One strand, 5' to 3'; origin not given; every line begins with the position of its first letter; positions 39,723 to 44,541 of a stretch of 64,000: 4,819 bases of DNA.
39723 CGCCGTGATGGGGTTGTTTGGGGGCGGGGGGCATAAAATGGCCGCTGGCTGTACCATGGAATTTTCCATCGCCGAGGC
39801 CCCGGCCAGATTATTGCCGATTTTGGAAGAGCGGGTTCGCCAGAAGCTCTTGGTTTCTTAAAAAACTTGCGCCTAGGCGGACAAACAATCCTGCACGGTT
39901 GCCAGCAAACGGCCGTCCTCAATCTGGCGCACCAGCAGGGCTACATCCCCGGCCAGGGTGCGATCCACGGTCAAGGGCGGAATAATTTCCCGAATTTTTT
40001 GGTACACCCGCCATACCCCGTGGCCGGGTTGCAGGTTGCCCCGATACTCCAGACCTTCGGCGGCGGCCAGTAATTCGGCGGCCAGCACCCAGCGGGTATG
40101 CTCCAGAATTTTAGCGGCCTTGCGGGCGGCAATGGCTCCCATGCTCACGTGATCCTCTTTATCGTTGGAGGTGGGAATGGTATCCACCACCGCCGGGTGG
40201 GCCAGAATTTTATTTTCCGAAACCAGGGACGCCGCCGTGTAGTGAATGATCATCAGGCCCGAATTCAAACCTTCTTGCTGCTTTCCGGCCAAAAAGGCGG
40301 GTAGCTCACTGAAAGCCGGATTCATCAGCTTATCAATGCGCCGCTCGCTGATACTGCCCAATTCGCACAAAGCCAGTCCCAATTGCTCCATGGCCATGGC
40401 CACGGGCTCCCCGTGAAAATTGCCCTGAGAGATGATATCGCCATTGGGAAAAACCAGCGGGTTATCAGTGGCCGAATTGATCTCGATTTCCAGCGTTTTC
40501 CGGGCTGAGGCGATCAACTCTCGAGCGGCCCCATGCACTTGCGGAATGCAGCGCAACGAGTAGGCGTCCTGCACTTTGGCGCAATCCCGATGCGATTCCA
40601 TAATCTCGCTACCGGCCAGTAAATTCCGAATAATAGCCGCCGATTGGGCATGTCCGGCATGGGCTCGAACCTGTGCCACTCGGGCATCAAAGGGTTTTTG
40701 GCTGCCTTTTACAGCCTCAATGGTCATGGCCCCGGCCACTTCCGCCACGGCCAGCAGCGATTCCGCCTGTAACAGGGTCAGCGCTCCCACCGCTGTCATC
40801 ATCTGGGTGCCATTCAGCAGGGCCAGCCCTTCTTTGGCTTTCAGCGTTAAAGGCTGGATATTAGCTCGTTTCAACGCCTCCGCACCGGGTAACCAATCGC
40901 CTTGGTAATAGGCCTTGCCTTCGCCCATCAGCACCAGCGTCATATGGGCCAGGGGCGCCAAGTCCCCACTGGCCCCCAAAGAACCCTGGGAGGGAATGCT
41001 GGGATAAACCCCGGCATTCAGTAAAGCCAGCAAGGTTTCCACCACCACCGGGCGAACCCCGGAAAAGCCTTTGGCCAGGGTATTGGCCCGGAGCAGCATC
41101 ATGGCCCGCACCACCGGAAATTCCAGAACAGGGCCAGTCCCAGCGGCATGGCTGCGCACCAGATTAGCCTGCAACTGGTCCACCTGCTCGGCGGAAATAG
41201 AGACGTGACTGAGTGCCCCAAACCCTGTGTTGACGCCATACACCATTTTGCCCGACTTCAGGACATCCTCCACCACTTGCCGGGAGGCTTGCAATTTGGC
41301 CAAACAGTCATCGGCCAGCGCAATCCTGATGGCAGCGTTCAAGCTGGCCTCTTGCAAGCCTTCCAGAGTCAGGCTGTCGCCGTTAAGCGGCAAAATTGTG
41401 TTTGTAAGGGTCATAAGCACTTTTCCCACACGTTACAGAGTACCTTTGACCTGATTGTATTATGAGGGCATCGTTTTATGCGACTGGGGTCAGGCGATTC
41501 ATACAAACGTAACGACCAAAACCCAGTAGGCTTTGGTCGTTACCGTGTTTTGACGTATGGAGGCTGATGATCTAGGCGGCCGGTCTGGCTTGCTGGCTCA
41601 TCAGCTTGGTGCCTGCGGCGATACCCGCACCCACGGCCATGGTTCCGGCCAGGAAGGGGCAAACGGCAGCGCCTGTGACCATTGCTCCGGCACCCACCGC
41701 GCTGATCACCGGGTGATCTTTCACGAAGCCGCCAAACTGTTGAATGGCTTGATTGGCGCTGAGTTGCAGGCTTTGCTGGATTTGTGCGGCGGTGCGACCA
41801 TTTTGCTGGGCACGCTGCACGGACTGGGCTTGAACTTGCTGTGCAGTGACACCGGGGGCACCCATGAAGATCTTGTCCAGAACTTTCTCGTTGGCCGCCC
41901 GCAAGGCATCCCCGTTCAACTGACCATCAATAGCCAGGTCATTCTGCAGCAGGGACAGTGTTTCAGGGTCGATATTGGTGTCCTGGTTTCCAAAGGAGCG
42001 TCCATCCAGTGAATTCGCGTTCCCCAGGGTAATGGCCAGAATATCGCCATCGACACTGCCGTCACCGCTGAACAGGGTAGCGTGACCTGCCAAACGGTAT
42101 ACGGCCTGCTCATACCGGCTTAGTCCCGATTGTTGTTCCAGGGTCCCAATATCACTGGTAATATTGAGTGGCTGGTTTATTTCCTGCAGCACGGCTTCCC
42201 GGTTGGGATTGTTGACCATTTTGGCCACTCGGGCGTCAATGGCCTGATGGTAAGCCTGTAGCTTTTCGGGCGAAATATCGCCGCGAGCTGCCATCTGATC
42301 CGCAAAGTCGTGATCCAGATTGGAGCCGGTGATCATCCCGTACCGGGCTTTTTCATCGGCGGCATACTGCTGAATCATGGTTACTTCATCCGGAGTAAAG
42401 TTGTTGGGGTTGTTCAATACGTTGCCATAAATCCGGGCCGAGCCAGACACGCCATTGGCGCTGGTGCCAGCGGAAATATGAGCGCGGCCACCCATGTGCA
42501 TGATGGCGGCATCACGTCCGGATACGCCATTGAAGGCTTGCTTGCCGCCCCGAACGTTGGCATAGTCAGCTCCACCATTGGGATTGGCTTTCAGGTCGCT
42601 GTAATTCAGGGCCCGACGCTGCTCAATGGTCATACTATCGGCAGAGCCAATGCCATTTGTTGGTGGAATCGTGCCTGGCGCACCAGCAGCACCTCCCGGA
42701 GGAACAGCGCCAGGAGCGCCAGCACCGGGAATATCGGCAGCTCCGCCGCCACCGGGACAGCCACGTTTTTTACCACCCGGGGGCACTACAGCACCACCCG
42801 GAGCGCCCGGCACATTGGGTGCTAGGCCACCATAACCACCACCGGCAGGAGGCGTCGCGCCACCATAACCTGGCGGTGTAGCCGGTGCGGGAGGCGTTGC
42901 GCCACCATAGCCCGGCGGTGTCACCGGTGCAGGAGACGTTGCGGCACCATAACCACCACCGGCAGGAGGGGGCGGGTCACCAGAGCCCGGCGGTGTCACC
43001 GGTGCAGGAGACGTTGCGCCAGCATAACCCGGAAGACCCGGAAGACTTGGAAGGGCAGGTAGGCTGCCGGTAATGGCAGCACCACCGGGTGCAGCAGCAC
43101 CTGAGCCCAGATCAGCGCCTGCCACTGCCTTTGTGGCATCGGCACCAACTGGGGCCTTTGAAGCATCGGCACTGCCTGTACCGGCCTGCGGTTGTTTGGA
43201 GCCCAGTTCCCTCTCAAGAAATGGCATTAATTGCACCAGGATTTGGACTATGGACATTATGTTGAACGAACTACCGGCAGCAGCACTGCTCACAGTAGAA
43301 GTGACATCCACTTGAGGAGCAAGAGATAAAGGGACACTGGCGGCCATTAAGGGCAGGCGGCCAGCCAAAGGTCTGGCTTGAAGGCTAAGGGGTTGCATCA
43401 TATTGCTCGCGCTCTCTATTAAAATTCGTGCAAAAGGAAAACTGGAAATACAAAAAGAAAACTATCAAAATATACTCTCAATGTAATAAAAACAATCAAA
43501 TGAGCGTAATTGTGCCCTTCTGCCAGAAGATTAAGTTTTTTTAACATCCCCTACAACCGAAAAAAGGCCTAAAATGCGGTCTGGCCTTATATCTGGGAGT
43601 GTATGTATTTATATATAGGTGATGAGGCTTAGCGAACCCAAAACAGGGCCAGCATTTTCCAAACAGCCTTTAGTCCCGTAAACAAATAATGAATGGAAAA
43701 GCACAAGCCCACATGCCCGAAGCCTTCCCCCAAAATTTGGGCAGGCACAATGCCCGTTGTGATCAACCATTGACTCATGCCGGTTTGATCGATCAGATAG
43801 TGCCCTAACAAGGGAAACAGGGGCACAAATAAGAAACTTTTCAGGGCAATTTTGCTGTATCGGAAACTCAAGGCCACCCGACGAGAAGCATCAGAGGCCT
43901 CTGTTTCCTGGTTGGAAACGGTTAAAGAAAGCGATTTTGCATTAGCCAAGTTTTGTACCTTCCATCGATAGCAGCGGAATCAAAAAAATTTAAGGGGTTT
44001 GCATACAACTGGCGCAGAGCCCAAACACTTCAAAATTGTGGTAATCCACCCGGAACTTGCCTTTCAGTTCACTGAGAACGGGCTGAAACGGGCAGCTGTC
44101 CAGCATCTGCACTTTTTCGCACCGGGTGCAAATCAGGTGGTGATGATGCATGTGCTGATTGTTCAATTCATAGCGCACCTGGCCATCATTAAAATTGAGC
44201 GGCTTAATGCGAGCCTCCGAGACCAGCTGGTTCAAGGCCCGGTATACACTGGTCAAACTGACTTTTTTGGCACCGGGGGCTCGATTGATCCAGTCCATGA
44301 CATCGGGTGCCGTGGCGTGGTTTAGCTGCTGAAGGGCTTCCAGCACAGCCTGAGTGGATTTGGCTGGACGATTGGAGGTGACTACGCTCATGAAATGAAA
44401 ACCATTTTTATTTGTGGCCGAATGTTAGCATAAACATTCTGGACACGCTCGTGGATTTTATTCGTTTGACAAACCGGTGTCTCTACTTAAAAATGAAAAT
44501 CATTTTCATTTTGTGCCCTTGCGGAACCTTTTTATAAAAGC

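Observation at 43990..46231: Fur-type palindrome controlling a three-gene operon of unknown function ending in a His/Cys-rich protein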

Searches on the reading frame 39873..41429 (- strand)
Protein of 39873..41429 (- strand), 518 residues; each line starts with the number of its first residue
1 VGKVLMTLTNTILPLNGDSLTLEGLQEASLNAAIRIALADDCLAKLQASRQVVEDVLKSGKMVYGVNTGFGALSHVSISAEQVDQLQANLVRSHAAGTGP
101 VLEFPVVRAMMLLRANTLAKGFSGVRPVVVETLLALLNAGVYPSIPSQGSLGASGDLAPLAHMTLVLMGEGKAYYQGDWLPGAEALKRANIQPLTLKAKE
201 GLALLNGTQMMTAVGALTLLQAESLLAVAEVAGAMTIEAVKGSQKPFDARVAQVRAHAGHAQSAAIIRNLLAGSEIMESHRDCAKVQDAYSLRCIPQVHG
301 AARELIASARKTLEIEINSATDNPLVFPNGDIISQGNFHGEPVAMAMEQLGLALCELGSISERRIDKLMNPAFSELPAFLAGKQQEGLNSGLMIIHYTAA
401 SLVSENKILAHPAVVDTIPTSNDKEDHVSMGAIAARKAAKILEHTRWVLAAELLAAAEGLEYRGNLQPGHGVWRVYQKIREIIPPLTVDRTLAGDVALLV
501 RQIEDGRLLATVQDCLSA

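Call 94: search_protein_families(library=pfam, proteins=[window:39873-41429:-], max_evalue=0.001)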
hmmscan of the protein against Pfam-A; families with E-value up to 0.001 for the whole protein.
window:39873-41429:- (518 aa): 1 family
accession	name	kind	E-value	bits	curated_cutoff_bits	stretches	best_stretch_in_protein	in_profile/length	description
PF00221.24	Lyase_aromatic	-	4.9e-195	649.1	27.3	1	20-481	1-466/466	Aromatic amino acid lyase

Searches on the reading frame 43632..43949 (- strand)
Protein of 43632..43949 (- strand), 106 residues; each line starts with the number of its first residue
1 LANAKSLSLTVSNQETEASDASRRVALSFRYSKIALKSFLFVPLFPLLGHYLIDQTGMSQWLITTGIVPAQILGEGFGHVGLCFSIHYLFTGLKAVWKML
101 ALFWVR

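Call 39: search_protein_families(library=pfam, proteins=[window:43632-43949:-], max_evalue=1)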
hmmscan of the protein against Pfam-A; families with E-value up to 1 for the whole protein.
seq(106 aa): 0 families

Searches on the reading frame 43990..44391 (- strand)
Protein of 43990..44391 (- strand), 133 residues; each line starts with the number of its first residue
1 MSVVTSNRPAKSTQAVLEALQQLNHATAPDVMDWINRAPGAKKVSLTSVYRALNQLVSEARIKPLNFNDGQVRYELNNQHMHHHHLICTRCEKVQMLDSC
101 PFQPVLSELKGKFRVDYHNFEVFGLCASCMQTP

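Call 3: search_protein_families(library=pfam, proteins=[window:43990-44391:-], max_evalue=1)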
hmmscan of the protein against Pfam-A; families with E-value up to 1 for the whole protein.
window:43990-44391:- (133 aa): 3 families
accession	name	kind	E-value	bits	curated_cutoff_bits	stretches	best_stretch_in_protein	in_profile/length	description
PF01475.25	FUR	-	3.6e-19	69.5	23.1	1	14-121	11-119/121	Ferric uptake regulator family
PF07106.19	TBPIP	-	0.022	15.1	22.8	1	37-63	28-49/62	TBPIP/Hop2 winged helix domain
PF14504.11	CAP_assoc_N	-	0.081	13.2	29.3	1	42-87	60-105/140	CAP-associated N-terminal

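Call 4: search_protein_families(library=ncbifam, proteins=[window:43990-44391:-], max_evalue=1)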
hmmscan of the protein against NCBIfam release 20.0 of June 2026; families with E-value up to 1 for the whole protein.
window:43990-44391:- (133 aa): 11 families
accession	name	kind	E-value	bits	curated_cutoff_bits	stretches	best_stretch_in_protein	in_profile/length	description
NF051892.1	TransRegFurBacil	equivalog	3.2e-17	63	220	1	21-131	33-145/149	ferric iron uptake transcriptional regulator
NF052545.1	TransRegPerRClab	equivalog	1.3e-14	54.4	180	1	15-131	21-136/138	transcriptional regulator PerR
NF047406.1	TransRegPerRTherm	equivalog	2.6e-14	53.6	200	1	8-131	5-127/130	manganese-dependent transcriptional regulator PerR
NF006999.0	PRK09462.1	equivalog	3.5e-11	42.9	146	1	17-127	23-134/148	ferric iron uptake transcriptional regulator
NF051891.1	TransRegFurHelico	equivalog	5.2e-11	42.6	200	1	14-131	30-147/148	ferric iron uptake transcriptional regulator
NF008646.0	PRK11639.1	equivalog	2.3e-07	30.7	167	1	21-131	37-148/171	zinc uptake transcriptional repressor Zur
NF047461.1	FUR_perox_PerRB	exception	1.1e-06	28.6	250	1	20-117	40-133/143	peroxide-responsive transcriptional repressor PerRB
NF045678.1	TransRegIrrA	equivalog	0.00052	19.9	150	1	25-88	38-98/138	iron response transcriptional regulator IrrA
NF045677.1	FeRespRegIrr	equivalog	0.0026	17.8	170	1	24-88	28-89/127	Fur family transcriptional regulator Irr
NF045797.1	DsrO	equivalog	0.0063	16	200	1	77-131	92-143/235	sulfate reduction electron transfer complex DsrMKJOP subunit DsrO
NF047462.1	FUR_perox_PerRA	exception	0.0069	16.9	200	1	20-114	31-123/142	peroxide-responsive transcriptional repressor PerRA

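Call 18: search_solved_structures(query=window:43990-44391:-, max_evalue=0.001, show_alignments=3)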
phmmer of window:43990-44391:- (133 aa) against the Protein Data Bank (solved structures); distinct sequences matched with E-value up to 0.001: 21.
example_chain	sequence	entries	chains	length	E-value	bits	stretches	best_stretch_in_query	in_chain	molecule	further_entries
3eyy_A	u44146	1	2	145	4.6e-13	52.6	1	12-130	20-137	Putative iron uptake regulatory protein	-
9ire_A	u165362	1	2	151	8.7e-13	51.7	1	21-131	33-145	Ferric uptake regulation protein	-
5nbc_A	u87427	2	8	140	2.3e-11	47.1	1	25-131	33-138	Ferric uptake regulation protein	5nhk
7ne9_AAA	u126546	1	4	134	2.8e-11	46.8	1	41-130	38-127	Ferric uptake regulator family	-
2o03_A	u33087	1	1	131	4.7e-11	46.1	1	6-130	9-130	probable Zinc uptake regulation protein FurB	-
3mwm_A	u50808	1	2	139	6.3e-11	45.7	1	8-130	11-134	Putative metal uptake regulation protein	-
7vo0_G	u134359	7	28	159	1.1e-10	44.9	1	8-130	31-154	Putative metal uptake regulation protein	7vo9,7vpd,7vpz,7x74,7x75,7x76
8j6w_A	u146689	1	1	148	1.5e-10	44.5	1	16-128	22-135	Ferric uptake regulation protein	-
6d57_A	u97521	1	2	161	4.8e-10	42.9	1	13-130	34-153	Ferric uptake regulation protein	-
4ets_A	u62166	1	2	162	4.9e-10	42.9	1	13-130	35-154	Ferric uptake regulation protein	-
2w57_A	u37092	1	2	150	2.4e-09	40.6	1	16-128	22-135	FERRIC UPTAKE REGULATION PROTEIN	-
2fe3_A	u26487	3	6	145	2.3e-08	37.5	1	12-131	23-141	Peroxide operon regulator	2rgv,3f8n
2xig_A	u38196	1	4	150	9e-08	35.5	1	11-131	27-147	FERRIC UPTAKE REGULATION PROTEIN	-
4ray_A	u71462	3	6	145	2.3e-07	34.2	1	24-125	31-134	DNA-binding transcriptional dual regulator of siderophore biosynthesis and transport(Fur f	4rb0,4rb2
4raz_A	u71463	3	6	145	2.4e-07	34.2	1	24-125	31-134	DNA-binding transcriptional dual regulator of siderophore biosynthesis and transport(Fur f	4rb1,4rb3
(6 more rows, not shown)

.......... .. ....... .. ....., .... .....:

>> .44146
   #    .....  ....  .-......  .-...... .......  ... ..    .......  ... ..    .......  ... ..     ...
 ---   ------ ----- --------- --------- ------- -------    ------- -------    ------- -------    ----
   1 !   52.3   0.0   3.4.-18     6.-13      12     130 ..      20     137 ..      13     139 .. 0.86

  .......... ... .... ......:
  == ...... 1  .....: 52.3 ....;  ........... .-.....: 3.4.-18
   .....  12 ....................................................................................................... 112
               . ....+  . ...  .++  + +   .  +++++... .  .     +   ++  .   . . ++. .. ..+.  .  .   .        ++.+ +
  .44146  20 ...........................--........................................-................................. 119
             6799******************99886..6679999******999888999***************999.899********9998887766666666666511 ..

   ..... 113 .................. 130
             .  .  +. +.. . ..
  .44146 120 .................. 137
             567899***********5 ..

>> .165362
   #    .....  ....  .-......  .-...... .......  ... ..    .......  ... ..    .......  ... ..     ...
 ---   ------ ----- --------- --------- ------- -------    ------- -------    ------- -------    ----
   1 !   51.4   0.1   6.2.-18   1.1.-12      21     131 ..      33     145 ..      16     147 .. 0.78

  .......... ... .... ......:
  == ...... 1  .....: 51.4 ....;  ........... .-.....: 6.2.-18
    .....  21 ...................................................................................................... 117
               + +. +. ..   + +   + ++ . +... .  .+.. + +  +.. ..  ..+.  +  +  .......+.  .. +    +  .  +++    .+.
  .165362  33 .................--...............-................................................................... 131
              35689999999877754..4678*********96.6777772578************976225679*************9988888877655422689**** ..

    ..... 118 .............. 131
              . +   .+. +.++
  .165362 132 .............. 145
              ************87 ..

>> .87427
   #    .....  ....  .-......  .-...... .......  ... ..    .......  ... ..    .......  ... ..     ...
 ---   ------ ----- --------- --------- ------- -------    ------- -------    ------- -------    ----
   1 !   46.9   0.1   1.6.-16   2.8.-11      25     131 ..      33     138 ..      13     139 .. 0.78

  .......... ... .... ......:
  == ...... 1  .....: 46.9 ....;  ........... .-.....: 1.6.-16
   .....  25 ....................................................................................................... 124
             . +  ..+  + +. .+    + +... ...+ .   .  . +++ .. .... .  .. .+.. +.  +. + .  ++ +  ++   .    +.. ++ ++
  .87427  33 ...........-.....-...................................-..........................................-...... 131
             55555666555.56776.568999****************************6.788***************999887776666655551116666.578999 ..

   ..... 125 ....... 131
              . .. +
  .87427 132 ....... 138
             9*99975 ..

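Call 70: search_solved_structures(query=window:43990-44391:-, max_evalue=1e-10, show_alignments=5)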
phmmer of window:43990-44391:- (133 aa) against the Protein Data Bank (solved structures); distinct sequences matched with E-value up to 1e-10: 6.
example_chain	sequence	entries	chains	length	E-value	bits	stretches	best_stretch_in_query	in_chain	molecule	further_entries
3eyy_A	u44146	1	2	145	4.6e-13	52.6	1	12-130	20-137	Putative iron uptake regulatory protein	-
9ire_A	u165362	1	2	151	8.7e-13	51.7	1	21-131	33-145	Ferric uptake regulation protein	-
5nbc_A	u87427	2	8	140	2.3e-11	47.1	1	25-131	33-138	Ferric uptake regulation protein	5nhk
7ne9_AAA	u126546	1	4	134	2.8e-11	46.8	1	41-130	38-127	Ferric uptake regulator family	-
2o03_A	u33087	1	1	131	4.7e-11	46.1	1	6-130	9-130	probable Zinc uptake regulation protein FurB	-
3mwm_A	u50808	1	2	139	6.3e-11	45.7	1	8-130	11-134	Putative metal uptake regulation protein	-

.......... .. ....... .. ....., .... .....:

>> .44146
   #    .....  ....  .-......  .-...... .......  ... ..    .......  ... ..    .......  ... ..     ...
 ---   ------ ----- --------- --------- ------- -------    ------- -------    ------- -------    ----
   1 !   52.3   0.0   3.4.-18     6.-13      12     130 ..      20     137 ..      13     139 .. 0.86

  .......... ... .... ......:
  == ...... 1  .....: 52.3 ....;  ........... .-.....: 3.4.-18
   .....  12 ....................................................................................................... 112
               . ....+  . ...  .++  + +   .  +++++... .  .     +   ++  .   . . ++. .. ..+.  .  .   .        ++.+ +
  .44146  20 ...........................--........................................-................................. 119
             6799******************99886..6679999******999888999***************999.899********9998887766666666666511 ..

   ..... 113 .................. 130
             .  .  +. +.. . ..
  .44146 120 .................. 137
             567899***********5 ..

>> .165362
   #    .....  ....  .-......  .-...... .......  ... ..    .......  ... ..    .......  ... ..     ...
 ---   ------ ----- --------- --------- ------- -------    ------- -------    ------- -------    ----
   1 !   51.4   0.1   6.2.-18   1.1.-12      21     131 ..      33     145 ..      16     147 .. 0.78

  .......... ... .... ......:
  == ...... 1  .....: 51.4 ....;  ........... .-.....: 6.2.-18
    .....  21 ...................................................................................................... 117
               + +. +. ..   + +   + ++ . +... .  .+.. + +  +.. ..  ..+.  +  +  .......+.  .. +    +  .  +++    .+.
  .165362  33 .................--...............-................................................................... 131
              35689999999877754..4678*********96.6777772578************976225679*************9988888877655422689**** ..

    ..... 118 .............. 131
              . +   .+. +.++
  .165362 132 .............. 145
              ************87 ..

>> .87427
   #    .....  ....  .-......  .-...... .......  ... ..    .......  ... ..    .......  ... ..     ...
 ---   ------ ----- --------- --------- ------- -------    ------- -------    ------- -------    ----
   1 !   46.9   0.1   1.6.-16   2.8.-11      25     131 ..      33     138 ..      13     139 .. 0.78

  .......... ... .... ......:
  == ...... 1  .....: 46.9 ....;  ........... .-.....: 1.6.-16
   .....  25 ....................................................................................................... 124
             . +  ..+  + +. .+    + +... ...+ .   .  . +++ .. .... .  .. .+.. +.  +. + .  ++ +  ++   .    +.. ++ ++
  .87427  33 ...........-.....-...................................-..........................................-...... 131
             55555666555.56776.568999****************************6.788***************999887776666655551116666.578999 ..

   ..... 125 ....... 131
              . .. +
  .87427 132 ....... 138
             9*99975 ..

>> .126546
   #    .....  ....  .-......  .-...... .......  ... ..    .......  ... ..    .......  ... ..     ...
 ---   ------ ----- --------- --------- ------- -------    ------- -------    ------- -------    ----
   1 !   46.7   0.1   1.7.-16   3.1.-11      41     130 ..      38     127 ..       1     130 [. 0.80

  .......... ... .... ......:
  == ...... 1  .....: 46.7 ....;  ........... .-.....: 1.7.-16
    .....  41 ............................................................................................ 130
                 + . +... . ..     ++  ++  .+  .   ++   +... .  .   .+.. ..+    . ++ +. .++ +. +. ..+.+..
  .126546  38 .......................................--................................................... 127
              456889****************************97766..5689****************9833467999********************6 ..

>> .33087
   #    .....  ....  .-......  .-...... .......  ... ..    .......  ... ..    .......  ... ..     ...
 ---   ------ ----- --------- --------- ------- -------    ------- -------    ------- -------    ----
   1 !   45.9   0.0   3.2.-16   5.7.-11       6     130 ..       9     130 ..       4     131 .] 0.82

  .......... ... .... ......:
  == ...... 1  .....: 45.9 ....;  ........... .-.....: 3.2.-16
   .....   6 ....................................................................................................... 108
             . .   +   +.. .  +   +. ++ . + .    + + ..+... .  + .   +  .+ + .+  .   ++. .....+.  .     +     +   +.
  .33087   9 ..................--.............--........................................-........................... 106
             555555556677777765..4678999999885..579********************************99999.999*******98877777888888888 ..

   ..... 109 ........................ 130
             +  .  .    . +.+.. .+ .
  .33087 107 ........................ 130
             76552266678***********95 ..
